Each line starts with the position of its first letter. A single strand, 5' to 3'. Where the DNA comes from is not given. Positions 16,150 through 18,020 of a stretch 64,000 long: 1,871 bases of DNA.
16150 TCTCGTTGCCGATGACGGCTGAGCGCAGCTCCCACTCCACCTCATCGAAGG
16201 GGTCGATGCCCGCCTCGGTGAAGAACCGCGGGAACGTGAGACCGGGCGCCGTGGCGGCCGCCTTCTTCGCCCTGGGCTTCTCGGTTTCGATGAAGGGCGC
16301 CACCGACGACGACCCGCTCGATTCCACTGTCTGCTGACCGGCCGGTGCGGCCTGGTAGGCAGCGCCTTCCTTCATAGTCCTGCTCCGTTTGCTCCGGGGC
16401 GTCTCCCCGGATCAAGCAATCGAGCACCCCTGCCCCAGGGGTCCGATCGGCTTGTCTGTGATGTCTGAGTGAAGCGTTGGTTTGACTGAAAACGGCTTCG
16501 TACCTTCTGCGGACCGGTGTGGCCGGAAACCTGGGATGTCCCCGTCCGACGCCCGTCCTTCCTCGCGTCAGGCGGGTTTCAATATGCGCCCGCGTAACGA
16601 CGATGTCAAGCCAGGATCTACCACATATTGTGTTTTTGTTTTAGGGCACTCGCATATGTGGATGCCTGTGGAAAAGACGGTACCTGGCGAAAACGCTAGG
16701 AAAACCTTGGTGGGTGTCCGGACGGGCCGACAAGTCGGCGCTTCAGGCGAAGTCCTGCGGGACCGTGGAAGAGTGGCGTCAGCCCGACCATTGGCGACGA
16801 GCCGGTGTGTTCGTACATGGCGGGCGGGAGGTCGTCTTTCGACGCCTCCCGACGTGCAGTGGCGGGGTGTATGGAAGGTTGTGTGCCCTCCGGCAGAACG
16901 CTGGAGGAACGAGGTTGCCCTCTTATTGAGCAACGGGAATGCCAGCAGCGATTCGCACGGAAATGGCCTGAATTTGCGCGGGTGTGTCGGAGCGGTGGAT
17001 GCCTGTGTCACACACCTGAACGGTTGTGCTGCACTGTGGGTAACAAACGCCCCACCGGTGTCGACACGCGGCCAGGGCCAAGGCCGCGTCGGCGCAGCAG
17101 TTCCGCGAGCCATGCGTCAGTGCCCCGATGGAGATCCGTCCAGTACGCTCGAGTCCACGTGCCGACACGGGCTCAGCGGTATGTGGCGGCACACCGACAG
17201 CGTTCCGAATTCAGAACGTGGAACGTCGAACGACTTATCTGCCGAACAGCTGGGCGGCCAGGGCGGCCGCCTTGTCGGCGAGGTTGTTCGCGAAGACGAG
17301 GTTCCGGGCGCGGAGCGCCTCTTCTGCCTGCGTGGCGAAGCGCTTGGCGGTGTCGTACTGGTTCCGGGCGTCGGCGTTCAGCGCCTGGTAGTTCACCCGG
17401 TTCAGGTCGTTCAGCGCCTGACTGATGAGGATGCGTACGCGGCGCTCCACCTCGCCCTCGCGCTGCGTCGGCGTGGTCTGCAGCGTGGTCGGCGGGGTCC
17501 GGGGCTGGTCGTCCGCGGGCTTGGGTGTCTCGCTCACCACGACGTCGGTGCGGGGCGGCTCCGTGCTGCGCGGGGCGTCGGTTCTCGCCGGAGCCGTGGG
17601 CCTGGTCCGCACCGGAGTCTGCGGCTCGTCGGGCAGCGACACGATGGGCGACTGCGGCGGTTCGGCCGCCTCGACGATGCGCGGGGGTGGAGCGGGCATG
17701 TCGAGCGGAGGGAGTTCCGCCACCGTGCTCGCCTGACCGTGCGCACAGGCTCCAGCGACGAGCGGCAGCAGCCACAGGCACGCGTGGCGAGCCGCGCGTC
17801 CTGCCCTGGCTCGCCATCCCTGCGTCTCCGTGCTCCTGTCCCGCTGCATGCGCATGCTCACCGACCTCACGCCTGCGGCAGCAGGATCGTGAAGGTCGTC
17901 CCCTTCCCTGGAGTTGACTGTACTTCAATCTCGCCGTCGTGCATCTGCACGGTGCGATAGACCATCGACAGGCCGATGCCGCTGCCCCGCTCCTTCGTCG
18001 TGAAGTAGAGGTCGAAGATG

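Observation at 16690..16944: Sigma-54 promoter inside an ORF-free region downstream of an EBP-kinase operon: candidate sigma-54-dependent small RNA or distal nrdJ leader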

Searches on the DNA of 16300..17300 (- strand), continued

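Call 45: search_with_rna_model(model_id=R1, sources=[window, L001, L002, L003, L004, L005, L006, L007, L008, L009, L010, L015, L016, L020, L021, L022, L023, L024, L025, L026, L027, L028, L029, L030, L031, L032, L033, L034, L035, L036, L037, L038, L039, L040, L041, L042, L043, L044, L045, L046, L047, L048, L049, L050, L051, L052, L053, L054, L055, L056, L057, L058, L059, L060, L061, L062, L063, L064, L065, L066, L067, L068, L069, L070, L071, L072, L073], max_evalue=0.00001, make_alignment=true)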
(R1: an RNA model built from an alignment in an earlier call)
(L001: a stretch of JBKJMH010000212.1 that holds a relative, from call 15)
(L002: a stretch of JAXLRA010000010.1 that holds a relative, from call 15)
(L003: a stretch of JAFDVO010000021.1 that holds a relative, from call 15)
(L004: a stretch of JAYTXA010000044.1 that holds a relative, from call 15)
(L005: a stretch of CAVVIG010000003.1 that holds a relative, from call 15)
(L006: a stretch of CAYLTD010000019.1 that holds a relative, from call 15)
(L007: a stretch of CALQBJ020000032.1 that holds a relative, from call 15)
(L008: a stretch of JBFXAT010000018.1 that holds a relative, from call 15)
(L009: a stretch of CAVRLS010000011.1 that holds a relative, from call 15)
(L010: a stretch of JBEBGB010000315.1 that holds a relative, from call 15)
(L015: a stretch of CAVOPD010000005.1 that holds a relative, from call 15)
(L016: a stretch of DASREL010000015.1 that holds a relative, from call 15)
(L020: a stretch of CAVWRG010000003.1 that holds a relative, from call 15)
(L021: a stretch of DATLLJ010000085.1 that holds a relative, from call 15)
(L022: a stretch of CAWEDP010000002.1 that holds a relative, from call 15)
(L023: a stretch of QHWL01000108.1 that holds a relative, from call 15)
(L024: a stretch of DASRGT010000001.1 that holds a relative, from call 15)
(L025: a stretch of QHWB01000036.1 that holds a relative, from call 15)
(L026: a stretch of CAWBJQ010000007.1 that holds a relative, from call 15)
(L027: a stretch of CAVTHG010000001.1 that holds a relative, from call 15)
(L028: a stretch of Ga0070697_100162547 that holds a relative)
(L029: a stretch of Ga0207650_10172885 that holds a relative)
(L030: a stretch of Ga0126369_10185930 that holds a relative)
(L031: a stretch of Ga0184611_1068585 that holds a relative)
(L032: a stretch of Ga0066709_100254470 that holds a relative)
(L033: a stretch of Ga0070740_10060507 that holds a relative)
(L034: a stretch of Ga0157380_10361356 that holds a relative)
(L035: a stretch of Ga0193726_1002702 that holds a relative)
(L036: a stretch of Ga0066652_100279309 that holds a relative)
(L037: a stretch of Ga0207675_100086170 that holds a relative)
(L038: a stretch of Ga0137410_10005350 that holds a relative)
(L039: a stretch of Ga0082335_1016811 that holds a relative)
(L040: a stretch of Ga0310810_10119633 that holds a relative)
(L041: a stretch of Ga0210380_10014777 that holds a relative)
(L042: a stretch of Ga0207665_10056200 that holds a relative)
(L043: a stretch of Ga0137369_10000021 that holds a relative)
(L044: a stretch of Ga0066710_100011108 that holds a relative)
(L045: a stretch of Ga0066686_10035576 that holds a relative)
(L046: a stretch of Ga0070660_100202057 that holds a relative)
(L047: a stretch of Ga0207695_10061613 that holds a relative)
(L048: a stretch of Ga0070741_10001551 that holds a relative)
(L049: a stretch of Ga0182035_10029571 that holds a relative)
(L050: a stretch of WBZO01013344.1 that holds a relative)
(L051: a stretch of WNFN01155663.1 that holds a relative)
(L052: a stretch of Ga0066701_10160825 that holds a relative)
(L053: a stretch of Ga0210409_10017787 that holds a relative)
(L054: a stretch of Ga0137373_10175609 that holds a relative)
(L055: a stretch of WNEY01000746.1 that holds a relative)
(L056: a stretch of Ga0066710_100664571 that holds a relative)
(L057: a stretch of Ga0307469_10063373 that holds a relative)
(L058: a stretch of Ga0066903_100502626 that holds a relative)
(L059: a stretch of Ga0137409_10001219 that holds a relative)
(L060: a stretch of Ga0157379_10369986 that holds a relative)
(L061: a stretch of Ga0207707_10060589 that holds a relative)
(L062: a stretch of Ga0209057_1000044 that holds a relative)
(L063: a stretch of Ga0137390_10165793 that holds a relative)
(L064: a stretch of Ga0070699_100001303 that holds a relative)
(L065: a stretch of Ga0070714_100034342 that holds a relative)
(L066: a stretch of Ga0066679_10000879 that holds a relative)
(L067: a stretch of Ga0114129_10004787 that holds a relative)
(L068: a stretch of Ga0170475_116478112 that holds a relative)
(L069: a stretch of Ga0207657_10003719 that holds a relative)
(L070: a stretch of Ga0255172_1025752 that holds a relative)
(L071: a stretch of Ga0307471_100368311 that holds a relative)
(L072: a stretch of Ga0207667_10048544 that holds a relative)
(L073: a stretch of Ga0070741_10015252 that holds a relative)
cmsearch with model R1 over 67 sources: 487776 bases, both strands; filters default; matches with E-value up to 0.00001: 67.
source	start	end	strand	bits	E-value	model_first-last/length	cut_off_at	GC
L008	6600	6705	+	113.7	9.1e-31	1-108/108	no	0.64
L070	192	300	+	112.2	2.6e-30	1-108/108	no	0.63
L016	6663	6770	+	112.1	2.8e-30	1-108/108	no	0.56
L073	3989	4096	-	112.1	2.8e-30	1-108/108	no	0.56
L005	6765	6873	+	111.8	3.3e-30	1-108/108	no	0.65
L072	17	124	+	110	1.1e-29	1-108/108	no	0.59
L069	1224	1331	+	110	1.1e-29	1-108/108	no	0.6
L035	1117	1224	-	108.8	2.4e-29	1-108/108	no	0.61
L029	111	219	-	108.1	3.9e-29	1-108/108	no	0.62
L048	2802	2909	-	106.9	9.1e-29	1-108/108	no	0.58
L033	225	332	-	104.8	3.7e-28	1-108/108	no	0.61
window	16812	16918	-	104.5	4.8e-28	1-108/108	no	0.65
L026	6663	6771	+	103.9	6.8e-28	1-108/108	no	0.61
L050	4487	4593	+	103.9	7.1e-28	1-108/108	no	0.64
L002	6899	7005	+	103.2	1.1e-27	1-108/108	no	0.64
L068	1485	1590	+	102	2.6e-27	1-108/108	no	0.64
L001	6737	6843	+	101.9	2.7e-27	1-108/108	no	0.66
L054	1632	1736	+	101.8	2.9e-27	1-108/108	no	0.59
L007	6691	6797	+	101.4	3.6e-27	1-108/108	no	0.65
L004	6705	6811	+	100.6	6.6e-27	1-108/108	no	0.64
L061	441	547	-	99.7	1.2e-26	1-108/108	no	0.61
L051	461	566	-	99.6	1.2e-26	1-108/108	no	0.62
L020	6678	6786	+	99.3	1.6e-26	1-108/108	no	0.61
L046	649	755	-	98.9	2.1e-26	1-108/108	no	0.62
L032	1149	1253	+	98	3.7e-26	1-108/108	no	0.63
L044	4222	4326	+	98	3.7e-26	1-108/108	no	0.63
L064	6413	6517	+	98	3.8e-26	1-108/108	no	0.58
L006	6690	6798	+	97.8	4.2e-26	1-108/108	no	0.68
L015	6794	6898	+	96.7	9.1e-26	1-108/108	no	0.66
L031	246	356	-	96.5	1e-25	1-108/108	no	0.61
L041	986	1096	-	96.5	1e-25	1-108/108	no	0.61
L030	596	700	-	96.3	1.2e-25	1-108/108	no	0.61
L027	6426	6529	+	96.1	1.3e-25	1-108/108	no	0.63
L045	2671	2780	+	95.5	2.1e-25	1-108/108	no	0.57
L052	915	1024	+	95.5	2.1e-25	1-108/108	no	0.57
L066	266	375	-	95.5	2.1e-25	1-108/108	no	0.57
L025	6509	6618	+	95.3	2.4e-25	1-108/108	no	0.57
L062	1045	1154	+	95.3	2.4e-25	1-108/108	no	0.57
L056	526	630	-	94.4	4.2e-25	1-108/108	no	0.61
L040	1406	1510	+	94.3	4.5e-25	1-108/108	no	0.65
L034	1236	1345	+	94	5.7e-25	1-108/108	no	0.61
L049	1471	1578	+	93.7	6.8e-25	1-108/108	no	0.61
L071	687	791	-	93.7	6.8e-25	1-108/108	no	0.61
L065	3159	3266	+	93.5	8.1e-25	1-108/108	no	0.61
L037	307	408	-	93.2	9.3e-25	1-108/108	no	0.58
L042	2209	2313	+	93.2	9.6e-25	1-108/108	no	0.62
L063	802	908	-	93.2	9.9e-25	1-108/108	no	0.62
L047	463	569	+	93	1.1e-24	1-108/108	no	0.63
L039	3935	4045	+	93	1.1e-24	1-108/108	no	0.58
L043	9346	9449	+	92.5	1.5e-24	1-108/108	no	0.62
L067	3025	3129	-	92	2.2e-24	1-108/108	no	0.61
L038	4160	4266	-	91.5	3e-24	1-108/108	no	0.62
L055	543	649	-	91.5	3e-24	1-108/108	no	0.62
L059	1217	1323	-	91.5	3e-24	1-108/108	no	0.62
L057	1442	1546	-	90.5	6.1e-24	1-108/108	no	0.63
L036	264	368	-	88.1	3.1e-23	1-108/108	no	0.62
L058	562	666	-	87.4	4.8e-23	1-108/108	no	0.6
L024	6473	6578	+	87.2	5.4e-23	1-108/108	no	0.61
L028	1211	1313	+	86.7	8e-23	1-108/108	no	0.62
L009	9292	9392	+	85.1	2.2e-22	1-108/108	no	0.66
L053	3107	3216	-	84.8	2.9e-22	1-108/108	no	0.64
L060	186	290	-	80.8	4.3e-21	1-108/108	no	0.61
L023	3630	3738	+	80.5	5.3e-21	1-108/108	no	0.58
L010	1289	1395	+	80.4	5.4e-21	1-108/108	no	0.64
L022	6667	6770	+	79.4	1.1e-20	1-108/108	no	0.62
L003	6874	6982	+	73.1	7.5e-19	1-108/108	no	0.72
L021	6385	6488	+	66.1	8.9e-17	1-108/108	no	0.63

Alignment A6: 67 matches aligned to the model, 122 columns, each read 5' to 3' on its own strand. Consensus structure (alignment columns), stored with it:
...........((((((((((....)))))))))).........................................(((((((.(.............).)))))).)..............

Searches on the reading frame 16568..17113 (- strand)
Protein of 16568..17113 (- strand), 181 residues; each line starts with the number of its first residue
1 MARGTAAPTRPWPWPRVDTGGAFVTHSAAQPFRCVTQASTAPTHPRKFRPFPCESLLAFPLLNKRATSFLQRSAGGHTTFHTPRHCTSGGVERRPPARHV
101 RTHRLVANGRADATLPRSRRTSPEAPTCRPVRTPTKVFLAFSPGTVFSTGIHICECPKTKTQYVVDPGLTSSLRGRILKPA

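Call 63: search_protein_families(library=pfam, proteins=[window:16568-17113:-], max_evalue=0.1)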
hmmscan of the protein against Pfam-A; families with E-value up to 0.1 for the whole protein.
window:16568-17113:- (181 aa): 0 families

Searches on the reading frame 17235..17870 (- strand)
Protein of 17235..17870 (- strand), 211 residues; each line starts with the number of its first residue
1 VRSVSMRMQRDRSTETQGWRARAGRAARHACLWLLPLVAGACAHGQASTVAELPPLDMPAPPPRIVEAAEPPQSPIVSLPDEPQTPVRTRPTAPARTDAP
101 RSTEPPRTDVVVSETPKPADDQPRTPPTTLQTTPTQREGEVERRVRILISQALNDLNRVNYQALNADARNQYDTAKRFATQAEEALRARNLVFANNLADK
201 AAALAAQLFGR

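Call 5: search_protein_families(library=pfam, proteins=[window:17235-17870:-])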
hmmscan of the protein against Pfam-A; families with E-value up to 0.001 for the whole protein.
window:17235-17870:- (211 aa): 0 families

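Call 12: find_homologous_proteins(query=window:17235-17870:-)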
Query window:17235-17870:- (211 aa): 835 proteins with E <= 0.001 among 4833 candidates; the best 120 are listed.
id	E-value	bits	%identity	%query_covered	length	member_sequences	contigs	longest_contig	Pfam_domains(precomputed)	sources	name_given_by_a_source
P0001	5.8e-126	436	100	98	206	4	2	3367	-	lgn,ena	-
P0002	1.2e-86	307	76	92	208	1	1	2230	-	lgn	-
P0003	1.2e-84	301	71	90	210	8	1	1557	-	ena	-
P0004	8.6e-83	295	68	90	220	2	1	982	-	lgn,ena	-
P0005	1.5e-81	291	71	91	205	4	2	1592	-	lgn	-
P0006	7.8e-80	285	79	77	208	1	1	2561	-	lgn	-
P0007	1.1e-79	285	73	92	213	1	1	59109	-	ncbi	ncbi:MAG: hypothetical protein QM736_14400 [Vicinamibacterales bacterium]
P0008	1.3e-79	284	74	91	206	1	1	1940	-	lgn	-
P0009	2.0e-78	281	74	90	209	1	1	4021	-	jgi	jgi:hypothetical protein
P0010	2.0e-78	281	69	88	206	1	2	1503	-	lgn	-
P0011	2.7e-78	280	73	92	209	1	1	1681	-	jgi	jgi:hypothetical protein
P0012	1.4e-77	278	76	87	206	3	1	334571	-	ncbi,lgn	ncbi:MAG: hypothetical protein U0Q55_17900 [Vicinamibacterales bacterium]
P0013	2.2e-76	274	71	82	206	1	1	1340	-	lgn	-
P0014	2.6e-75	270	69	91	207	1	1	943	-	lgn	-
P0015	5.6e-75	269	74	86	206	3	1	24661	-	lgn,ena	-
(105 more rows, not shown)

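Call 15: find_related_loci(query=A1, collection=genome_contigs, flank=6000)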
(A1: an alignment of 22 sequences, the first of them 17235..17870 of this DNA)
Query A1 (211 aa) in genome_contigs; peptide patterns used: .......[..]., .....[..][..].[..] (x = any residue, [..] = any of these).
49 stretches matched a pattern; 27 encode a relative of the query (tblastn E <= 1e-3); 27 distinct loci.
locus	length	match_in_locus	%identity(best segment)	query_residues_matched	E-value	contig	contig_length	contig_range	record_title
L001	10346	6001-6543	70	30-211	3e-70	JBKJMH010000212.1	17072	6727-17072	MAG: Vicinamibacterales bacterium isolate ant_bin.318 k117_4801352, whole genome shotgun sequence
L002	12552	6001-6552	77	32-211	1e-65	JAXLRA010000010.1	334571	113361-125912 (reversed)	MAG: Vicinamibacterales bacterium isolate STL-ACI17 C1.313.fa-10, whole genome shotgun sequence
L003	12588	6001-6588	71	19-211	2e-61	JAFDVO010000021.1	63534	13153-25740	MAG: Acidobacteria bacterium isolate SZAS-18 ACID-KAN-4__21__length-63534, whole genome shotgun sequence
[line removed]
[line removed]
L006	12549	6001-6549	69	28-211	1e-55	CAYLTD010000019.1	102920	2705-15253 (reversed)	MAG TPA_asm: uncultured Bifidobacterium sp. isolate binchicken_co276_76 genome assembly, contig: NODE_226_length_102920_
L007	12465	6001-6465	72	41-196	2e-51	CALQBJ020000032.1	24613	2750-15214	MAG: Bifidobacterium breve isolate HRS-HS13-bin-114 genome assembly, contig: HRSG-H13-C2991, whole genome shotgun sequen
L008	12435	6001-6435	64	64-208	8e-51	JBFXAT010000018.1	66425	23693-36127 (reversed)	MAG: Vicinamibacterales bacterium isolate CA_2019_TPBS_29 NODE_3045_length_66425_cov_5.285514_TPBS, whole genome shotgun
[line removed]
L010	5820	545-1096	61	28-211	6e-49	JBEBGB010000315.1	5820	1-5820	MAG: Vicinamibacterales bacterium isolate ASF_11 NODE_11748_length_5820_cov_8.266911, whole genome shotgun sequence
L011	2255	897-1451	51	27-211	3e-47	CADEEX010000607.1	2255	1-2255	MAG: uncultured Acidobacteria bacterium isolate Acidobacteria sp. RBC099 genome assembly, contig: MAG099_607, whole geno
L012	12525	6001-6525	59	29-200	2e-47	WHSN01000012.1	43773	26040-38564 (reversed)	MAG: Luteitalea sp. isolate Dino_bin7 k141_698719_length_43773_cov_12.0000, whole genome shotgun sequence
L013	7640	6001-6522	56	30-196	2e-44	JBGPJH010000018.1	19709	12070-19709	MAG: Vicinamibacteria bacterium isolate OBJ_0618_7090110_314 k141_8130081_length_19709_cov_127.3537, whole genome shotgu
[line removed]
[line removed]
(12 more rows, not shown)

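Call 57: search_protein_families(library=ncbifam, proteins=[window:17235-17870:-], max_evalue=0.001)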
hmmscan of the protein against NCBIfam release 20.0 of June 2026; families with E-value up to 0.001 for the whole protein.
window:17235-17870:- (211 aa): 0 families

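Call 74: search_solved_structures(query=A1, max_evalue=10)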
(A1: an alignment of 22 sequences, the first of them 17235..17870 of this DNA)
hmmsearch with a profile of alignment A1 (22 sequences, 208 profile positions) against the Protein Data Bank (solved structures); distinct sequences matched with E-value up to 10: 1.
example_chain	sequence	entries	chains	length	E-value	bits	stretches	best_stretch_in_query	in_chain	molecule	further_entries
7zgi_A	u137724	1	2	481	0.25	14.5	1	13-68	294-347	Peptidylprolyl isomerase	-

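Call 80: predict_structure(alignment_id=A1)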
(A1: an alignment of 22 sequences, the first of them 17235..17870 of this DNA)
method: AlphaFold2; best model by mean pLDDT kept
length: 211 residues; sequences in the alignment: 22
mean_pLDDT: 69.8   pTM: 0.42
mean pLDDT of the five models: 69.8, 69.4, 69.3, 68.4, 67.8
residues with pLDDT >= 90: 69; 70-90: 26; 50-70: 67; < 50: 49
segments of 3 or more residues with pLDDT < 50: 80-82, 84-92, 95-99, 107-125
pLDDT, mean of each block of 10 residues (from residue 1): 57 56 68 65 52 70 63 52 46 48 47 41 48 73 96 97 97 98 97 97 96 83
secondary structure, 60 per line:
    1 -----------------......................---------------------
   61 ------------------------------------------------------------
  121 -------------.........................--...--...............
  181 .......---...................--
elements in order: H18-39 H134-158 H166-187 H191-209

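Call 82: fold_search(model_id=the predicted structure, library=pdb)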
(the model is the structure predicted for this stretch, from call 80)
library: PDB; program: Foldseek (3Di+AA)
matches with E <= 10: 209; with E <= 0.001: 0
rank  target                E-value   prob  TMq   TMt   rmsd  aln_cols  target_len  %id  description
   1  4fzp_A                3.2e-01  0.99  0.27  0.62   2.7        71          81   13  Crystal Structure of the uranyl binding protein complexed with uranyl (released 2013-12-11)
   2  4fzo_A                3.9e-01  0.98  0.27  0.62   2.7        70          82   13  Crystal Structure of the apo-form uranyl binding protein (released 2013-12-11)
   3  3t46                  3.9e-01  0.92  0.26  0.60   3.2        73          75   19  Crystal structure of Staphylococcal Complement Inhibitor D (SCIN-D) at 1.5 Angstrom (released 2011-11-23)
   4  9lns                  4.1e-01  0.82  0.22  0.57   4.3        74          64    9  Crystal structure of de novo designed amantadine induced homotrimer dAIT17 (released 2025-12-17)
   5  3t47_B                4.6e-01  0.89  0.26  0.62   3.2        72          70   19  Crystal Structure of truncated form of Staphylococcal Complement Inhibitor D (SCIN-D) at 1.3 Angstrom (released 2011-11-23)
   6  2win_M                5.8e-01  0.90  0.30  0.65   4.1        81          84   11  C3 convertase (C3bBb) stabilized by SCIN (released 2009-06-09)
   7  4fzo_B                6.2e-01  0.99  0.29  0.74   1.6        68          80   13  Crystal Structure of the apo-form uranyl binding protein (released 2013-12-11)
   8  3t47_A                7.9e-01  0.80  0.25  0.60   3.3        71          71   20  Crystal Structure of truncated form of Staphylococcal Complement Inhibitor D (SCIN-D) at 1.3 Angstrom (released 2011-11-23)
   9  4fm3_C                8.8e-01  0.84  0.23  0.47   4.2        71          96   20  Crystal structure of a DUF4398 family protein (PA2901) from Pseudomonas aeruginosa PAO1 at 2.47 A resolution (released 2012-08-15)
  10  5cwo_A                8.8e-01  0.63  0.24  0.24   3.2        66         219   23  Crystal structure of de novo designed helical repeat protein DHR76 (released 2015-12-16)
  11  8xr6_Q                8.8e-01  0.47  0.22  0.32  15.5       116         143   12  Cryo-EM structure of cryptophyte photosystem II (released 2024-06-19)
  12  9dn6_A                1.0e+00  0.75  0.27  0.41   4.0        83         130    8  Insulin receptor bound with de novo designed agonist called "RF-405". (released 2025-10-01)
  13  2pmr                  1.1e+00  0.89  0.27  0.66   2.7        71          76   14  Crystal structure of a protein of unknown function from Methanobacterium thermoautotrophicum (released 2007-05-08)
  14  7wld_S                1.1e+00  0.54  0.26  0.11   8.9       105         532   17  Cryo-EM structure of the human glycosylphosphatidylinositol transamidase complex at 2.53 Angstrom resolution (released 2022-04-27)
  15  6r6m_A                1.1e+00  0.51  0.23  0.37   4.8        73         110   10  Kusta0087/Kusta0088 Complex purified from Kuenenia stuttgartiensis (released 2019-10-02)
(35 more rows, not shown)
